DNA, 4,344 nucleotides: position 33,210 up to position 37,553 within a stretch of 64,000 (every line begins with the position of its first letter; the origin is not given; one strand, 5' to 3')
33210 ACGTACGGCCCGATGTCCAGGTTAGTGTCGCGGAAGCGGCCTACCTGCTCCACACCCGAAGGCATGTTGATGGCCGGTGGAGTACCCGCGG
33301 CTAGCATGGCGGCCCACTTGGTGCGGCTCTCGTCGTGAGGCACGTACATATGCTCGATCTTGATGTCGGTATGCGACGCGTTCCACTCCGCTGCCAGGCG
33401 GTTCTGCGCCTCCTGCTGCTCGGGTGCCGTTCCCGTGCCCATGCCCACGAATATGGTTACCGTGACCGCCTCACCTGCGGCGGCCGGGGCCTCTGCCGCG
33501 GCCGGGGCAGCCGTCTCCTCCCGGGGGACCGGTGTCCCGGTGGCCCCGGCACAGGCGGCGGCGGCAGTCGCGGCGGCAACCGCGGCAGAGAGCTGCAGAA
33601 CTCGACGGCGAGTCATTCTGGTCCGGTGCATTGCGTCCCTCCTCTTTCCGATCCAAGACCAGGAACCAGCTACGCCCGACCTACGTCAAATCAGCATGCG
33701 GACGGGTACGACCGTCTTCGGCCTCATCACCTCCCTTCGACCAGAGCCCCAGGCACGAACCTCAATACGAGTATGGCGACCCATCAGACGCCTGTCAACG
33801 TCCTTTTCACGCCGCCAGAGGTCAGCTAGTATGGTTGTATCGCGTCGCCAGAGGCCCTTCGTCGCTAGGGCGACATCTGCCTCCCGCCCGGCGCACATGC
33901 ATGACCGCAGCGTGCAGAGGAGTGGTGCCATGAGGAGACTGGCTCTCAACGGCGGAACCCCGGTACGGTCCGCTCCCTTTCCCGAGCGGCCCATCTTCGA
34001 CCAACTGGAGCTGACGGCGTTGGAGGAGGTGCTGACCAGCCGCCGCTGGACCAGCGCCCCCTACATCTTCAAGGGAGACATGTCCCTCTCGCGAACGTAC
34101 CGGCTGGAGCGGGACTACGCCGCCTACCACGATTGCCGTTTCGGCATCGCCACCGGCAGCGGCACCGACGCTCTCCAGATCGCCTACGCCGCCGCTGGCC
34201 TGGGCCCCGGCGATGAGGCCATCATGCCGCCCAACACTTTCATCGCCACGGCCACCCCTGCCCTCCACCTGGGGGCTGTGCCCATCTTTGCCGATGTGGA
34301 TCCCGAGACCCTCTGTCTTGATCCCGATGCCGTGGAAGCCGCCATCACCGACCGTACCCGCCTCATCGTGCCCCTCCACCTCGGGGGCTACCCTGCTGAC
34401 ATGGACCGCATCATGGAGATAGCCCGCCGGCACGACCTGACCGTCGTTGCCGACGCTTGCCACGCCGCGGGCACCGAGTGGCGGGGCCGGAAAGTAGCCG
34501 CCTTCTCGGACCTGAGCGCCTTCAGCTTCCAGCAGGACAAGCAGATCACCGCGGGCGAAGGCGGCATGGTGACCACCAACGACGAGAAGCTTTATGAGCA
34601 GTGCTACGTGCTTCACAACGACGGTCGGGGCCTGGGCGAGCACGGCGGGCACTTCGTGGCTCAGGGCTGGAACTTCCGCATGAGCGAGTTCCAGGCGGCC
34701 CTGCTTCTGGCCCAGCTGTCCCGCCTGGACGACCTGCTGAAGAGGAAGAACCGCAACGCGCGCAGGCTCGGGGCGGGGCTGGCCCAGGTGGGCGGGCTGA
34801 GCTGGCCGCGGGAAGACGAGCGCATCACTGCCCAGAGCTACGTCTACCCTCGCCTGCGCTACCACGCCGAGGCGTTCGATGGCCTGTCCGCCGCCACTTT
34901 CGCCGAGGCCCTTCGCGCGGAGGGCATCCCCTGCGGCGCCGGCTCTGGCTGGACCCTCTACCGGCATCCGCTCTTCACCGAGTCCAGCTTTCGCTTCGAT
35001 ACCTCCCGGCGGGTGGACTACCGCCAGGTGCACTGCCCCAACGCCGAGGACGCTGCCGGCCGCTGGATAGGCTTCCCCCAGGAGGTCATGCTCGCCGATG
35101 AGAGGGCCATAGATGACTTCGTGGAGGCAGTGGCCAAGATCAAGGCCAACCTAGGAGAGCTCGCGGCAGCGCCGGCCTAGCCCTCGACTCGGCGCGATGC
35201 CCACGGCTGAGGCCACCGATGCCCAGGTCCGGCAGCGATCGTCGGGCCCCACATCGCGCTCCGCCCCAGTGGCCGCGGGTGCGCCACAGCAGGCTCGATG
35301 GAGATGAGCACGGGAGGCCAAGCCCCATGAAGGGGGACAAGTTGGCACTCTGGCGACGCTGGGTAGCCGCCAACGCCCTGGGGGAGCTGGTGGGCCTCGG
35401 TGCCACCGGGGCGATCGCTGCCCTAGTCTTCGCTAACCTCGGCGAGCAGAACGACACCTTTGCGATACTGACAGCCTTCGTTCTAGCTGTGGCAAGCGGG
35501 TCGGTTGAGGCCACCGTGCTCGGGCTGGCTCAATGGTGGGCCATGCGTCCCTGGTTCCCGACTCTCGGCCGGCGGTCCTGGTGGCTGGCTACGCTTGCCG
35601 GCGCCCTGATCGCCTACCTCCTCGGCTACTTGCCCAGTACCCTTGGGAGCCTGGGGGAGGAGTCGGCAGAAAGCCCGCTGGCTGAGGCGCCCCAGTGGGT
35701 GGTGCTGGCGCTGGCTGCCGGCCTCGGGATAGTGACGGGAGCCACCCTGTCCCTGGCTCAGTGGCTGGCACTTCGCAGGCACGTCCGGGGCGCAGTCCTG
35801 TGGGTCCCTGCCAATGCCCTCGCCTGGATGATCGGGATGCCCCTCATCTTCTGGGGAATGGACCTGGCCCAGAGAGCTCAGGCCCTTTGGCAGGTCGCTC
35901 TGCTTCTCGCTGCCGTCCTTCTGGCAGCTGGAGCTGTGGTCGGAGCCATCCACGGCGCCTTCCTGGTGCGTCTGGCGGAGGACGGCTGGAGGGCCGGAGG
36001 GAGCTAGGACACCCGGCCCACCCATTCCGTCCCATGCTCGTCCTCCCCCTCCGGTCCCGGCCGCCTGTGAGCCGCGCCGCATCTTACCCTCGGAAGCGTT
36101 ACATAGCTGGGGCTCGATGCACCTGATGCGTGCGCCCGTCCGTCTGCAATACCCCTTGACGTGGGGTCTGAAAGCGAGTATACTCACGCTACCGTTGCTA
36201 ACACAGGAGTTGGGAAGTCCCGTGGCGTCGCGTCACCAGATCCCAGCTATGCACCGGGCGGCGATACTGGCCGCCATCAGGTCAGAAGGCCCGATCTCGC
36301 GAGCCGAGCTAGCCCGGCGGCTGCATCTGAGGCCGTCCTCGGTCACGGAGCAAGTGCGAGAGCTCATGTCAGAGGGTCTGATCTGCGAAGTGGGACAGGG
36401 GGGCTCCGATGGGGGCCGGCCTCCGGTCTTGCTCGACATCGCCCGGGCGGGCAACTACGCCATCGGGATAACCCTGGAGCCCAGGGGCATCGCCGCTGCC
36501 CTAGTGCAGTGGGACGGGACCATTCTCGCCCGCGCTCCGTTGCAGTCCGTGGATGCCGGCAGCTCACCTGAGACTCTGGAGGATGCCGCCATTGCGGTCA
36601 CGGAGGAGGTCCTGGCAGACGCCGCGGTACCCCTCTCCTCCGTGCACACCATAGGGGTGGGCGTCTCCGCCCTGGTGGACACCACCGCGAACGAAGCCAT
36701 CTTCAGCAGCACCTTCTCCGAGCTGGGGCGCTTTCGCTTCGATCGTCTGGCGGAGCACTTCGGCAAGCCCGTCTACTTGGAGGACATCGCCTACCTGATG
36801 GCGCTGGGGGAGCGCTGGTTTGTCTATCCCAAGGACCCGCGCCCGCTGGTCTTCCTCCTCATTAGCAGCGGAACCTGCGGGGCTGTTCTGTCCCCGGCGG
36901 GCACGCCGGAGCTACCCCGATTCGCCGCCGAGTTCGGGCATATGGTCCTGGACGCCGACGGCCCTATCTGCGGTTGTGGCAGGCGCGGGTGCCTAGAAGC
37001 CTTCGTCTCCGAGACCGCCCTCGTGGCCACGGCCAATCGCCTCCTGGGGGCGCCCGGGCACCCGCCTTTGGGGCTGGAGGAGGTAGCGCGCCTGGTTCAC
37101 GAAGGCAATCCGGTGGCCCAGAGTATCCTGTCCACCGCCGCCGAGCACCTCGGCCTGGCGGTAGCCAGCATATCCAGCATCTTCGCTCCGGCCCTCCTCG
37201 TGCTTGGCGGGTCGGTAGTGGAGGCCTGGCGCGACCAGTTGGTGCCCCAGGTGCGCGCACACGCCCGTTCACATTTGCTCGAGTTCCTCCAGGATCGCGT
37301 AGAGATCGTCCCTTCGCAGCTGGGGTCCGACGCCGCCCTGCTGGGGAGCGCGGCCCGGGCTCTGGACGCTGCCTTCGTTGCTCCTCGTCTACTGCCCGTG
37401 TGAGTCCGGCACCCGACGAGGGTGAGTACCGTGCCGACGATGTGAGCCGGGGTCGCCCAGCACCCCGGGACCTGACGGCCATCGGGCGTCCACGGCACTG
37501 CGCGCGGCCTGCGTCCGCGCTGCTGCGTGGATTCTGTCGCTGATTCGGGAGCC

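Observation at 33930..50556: Catabolic-looking island with four DegT-family aminotransferases, three Gfo/Idh/MocA dehydrogenases, an AAC(3)-like acetyltransferase, a ROK regulator and a sugar ABC importer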

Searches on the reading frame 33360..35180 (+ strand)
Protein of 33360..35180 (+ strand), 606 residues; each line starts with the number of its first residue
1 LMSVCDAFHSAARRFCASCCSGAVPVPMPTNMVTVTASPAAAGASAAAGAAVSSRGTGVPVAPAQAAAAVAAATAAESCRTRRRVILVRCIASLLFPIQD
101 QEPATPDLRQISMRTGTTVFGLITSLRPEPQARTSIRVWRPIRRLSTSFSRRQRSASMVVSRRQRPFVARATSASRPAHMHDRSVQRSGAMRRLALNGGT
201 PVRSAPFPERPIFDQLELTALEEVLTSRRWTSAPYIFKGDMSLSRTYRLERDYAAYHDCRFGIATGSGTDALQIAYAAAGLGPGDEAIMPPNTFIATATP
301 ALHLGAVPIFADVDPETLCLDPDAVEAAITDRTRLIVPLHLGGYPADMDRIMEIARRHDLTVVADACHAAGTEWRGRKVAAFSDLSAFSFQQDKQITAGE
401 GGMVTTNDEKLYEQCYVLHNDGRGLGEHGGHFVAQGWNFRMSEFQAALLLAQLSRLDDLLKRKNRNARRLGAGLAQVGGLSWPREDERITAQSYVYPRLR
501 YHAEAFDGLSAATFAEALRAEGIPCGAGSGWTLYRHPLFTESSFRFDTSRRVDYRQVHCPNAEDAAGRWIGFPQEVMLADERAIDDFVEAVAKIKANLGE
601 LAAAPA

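Call 5: search_protein_families(library=pfam, proteins=[window:33360-35180:+], max_evalue=0.01)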
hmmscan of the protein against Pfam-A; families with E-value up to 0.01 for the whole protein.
window:33360-35180:+ (606 aa): 4 families
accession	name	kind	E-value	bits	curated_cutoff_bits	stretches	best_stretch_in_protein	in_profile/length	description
PF01041.23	DegT_DnrJ_EryC1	-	3.5e-91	306.6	19.8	1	245-583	25-352/360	DegT/DnrJ/EryC1/StrS aminotransferase family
PF01212.27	Beta_elim_lyase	-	2.1e-08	34.3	27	1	246-482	34-273/288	Beta-eliminating lyase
PF00155.27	Aminotran_1_2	-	0.0017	18.1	19.7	0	262-371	68-191/361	Aminotransferase class I and II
PF01053.26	Cys_Met_Meta_PP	-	0.0064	15.5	27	0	248-435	56-227/381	Cys/Met metabolism PLP-dependent enzyme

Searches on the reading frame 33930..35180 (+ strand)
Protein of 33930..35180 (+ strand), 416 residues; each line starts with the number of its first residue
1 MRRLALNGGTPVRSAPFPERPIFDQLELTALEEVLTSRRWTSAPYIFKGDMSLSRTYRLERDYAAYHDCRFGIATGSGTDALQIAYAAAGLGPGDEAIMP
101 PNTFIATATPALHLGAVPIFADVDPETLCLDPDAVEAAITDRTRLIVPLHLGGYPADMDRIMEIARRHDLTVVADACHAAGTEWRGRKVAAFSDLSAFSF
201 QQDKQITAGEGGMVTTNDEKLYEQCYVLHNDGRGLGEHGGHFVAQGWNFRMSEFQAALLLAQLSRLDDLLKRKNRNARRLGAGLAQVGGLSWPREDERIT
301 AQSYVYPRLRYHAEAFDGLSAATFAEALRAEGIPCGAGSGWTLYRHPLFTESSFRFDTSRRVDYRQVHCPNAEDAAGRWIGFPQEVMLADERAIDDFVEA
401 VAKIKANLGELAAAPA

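Call 8: search_protein_families(library=ncbifam, proteins=[window:33930-35180:+], max_evalue=0.001)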
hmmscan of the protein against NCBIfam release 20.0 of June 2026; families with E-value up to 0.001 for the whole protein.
window:33930-35180:+ (416 aa): 18 families
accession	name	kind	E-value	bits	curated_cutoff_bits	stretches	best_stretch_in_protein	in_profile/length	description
TIGR03588.1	PseC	equivalog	2.9e-59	200.9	423.5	1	56-307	32-298/380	UDP-4-amino-4,6-dideoxy-N-acetyl-beta-L-altrosamine transaminase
TIGR04181.1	NHT_00031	hypoth_equivalog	3.4e-55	187.4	420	1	58-305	34-297/359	LegC family aminotransferase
NF008658.2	PRK11658.1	equivalog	1.4e-51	175.3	631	1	20-336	9-321/379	UDP-4-amino-4-deoxy-L-arabinose aminotransferase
NF008687.0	PRK11706.1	equivalog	3.1e-50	171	375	1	65-280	42-263/375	dTDP-4-amino-4,6-dideoxygalactose transaminase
TIGR04427.1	PLP_DesI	equivalog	3.4e-49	168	650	1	59-335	57-326/390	dTDP-4-dehydro-6-deoxyglucose aminotransferase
TIGR02379.1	ECA_wecE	subfamily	2.4e-41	141.8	434.85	1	65-269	42-253/376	dTDP-4-amino-4,6-dideoxy-D-glucose transaminase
NF011936.0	PRK15407.1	equivalog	2e-39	135.5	423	2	89-233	108-252/440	lipopolysaccharide biosynthesis protein RfbH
NF004770.0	PRK06108.1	subfamily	4.2e-09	35.7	422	1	71-179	98-213/396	pyridoxal phosphate-dependent aminotransferase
NF041364.1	GntC_guanitoxin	equivalog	4.7e-07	29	415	1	78-178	69-176/356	guanitoxin biosynthesis PLP-dependent (S)-gamma-hydroxy-L-arginine cyclodehydratase GntC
NF005817.0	PRK07683.1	equivalog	1.4e-05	23.9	575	1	72-148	92-170/387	aminotransferase A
NF005816.0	PRK07682.1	equivalog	2e-05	23.4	620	1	73-179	94-206/390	aminotransferase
NF006488.0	PRK08912.1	equivalog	4e-05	22.7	498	1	74-177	92-200/387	aminotransferase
NF005695.0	PRK07503.1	equivalog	9.5e-05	21.2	666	1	57-183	68-194/403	methionine gamma-lyase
NF009079.0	PRK12414.1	subfamily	0.00011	21.4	481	1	75-176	96-202/384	methionine aminotransferase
NF002878.0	PRK03321.1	subfamily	0.00018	20.4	374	1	73-147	77-150/352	histidinol-phosphate transaminase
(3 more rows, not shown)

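Call 11: search_solved_structures(query=window:33930-35180:+, max_evalue=1e-20)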
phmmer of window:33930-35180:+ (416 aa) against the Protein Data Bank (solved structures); distinct sequences matched with E-value up to 1e-20: 55.
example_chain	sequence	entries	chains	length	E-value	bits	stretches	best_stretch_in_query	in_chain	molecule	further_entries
5w71_A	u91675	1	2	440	1.8e-65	224.6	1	16-404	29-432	L-glutamine:2-deoxy-scyllo-inosose aminotransferase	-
2c7t_A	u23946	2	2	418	2.7e-65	224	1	17-404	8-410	GLUTAMINE-2-DEOXY-SCYLLO-INOSOSE AMINOTRANSFERASE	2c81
5w70_A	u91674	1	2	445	4.6e-58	200.2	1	3-405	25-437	L-glutamine:2-deoxy-scyllo-inosose aminotransferase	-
8gyh_B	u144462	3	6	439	3.9e-56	193.8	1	57-336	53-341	DegT/DnrJ/EryC1/StrS family aminotransferase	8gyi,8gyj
7l7x_AAA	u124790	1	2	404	1.8e-55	191.6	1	8-356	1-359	DegT/DnrJ/EryC1/StrS aminotransferase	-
3bn1_A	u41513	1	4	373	1.4e-53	185.4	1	58-288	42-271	Perosamine synthetase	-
3dr7_A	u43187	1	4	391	1.9e-53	185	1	58-288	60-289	Putative perosamine synthetase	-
1b9h_A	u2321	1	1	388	4.2e-53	183.9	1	14-403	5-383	PROTEIN (3-AMINO-5-HYDROXYBENZOIC ACID SYNTHASE)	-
1b9i_A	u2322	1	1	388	4.7e-53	183.7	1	14-402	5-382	PROTEIN (3-AMINO-5-HYDROXYBENZOIC ACID SYNTHASE)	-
3dr4_A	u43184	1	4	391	1.5e-52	182.1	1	58-288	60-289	Putative perosamine synthetase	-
7b0d_A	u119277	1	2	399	3e-51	177.8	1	58-305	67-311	Glutamine--scyllo-inositol transaminase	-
5k8b_A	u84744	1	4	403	2.5e-49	171.4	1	74-291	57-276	8-amino-3,8-dideoxy-alpha-D-manno-octulosonate transaminase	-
7b0m_AAA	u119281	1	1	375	1.2e-48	169.2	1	59-276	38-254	Sugar aminotransferase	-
2oga_A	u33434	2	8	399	2.5e-46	161.6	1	47-293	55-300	Transaminase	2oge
3frk_A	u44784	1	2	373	9.4e-46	159.7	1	57-284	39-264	QdtB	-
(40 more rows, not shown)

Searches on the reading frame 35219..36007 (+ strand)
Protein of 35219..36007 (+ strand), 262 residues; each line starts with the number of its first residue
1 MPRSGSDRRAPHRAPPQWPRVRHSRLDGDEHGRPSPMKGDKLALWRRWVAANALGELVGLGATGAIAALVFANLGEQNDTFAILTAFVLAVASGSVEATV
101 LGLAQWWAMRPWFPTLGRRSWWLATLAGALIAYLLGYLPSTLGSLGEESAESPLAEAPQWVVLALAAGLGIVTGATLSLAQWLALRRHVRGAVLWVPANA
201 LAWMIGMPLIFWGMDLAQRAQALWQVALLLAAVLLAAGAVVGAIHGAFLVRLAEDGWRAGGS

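Call 3: search_protein_families(library=pfam, proteins=[window:35219-36007:+])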
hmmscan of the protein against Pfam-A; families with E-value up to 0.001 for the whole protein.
window:35219-36007:+ (262 aa): 1 family
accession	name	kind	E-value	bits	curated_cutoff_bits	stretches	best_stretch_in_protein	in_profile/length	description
PF06305.16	LapA_dom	-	0.00038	20.8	28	1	156-190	16-50/64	Lipopolysaccharide assembly protein A domain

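Call 5: search_protein_families(library=pfam, proteins=[window:35219-36007:+], max_evalue=0.01)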
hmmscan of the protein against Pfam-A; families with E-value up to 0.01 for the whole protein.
window:35219-36007:+ (262 aa): 1 family
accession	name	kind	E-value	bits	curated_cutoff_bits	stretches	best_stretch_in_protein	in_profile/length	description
PF06305.16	LapA_dom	-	0.00038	20.8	28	1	156-190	16-50/64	Lipopolysaccharide assembly protein A domain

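Call 38: search_protein_families(library=pfam, proteins=[window:35327-36007:+], max_evalue=5)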
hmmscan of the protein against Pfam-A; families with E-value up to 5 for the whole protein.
window:35327-36007:+ (226 aa): 1 family
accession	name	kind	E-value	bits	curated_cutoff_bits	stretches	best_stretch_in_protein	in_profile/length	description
PF06305.16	LapA_dom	-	0.0003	21.1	28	1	120-154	16-50/64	Lipopolysaccharide assembly protein A domain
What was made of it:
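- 35327..36007 (+): 226-aa polytopic membrane protein of unknown role. Only a sub-threshold LapA_dom hit (calls 5, 38).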

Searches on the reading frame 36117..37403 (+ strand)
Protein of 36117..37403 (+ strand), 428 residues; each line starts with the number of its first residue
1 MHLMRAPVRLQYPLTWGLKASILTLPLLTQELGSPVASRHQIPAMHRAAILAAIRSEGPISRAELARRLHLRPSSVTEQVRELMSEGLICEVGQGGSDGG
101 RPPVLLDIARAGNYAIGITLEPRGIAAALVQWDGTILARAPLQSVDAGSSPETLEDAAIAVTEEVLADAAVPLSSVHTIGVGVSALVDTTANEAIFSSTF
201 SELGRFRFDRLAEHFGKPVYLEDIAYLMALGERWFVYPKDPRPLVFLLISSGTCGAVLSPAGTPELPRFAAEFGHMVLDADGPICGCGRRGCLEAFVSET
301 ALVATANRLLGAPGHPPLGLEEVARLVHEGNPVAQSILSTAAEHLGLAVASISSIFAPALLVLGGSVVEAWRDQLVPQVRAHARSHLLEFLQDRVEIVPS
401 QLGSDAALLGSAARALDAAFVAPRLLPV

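Call 3: search_protein_families(library=pfam, proteins=[window:36117-37403:+])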
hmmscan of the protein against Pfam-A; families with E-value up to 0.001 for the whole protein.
window:36117-37403:+ (428 aa): 7 families
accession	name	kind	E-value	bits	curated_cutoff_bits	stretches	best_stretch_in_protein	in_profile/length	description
PF00480.26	ROK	-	1.6e-39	136.6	22.9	1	123-415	9-291/294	ROK family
PF13412.12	HTH_24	-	3.3e-08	33.4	21.9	1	49-89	7-47/48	Winged helix-turn-helix DNA-binding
PF01047.28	MarR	-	3.4e-07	30.5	24.6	1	49-89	7-47/59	MarR family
PF01325.25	Fe_dep_repress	-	1.4e-06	28.8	26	1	49-90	12-53/60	Iron dependent repressor, N-terminal DNA binding domain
PF12840.13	HTH_20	-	3.1e-06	27.5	27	1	46-89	5-48/51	Helix-turn-helix domain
PF25212.1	HVO_A0114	-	7.9e-06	26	27.6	1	46-90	23-67/84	HVO_A0114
PF12802.13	MarR_2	-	9.8e-06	26.1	27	1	47-91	7-52/61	MarR family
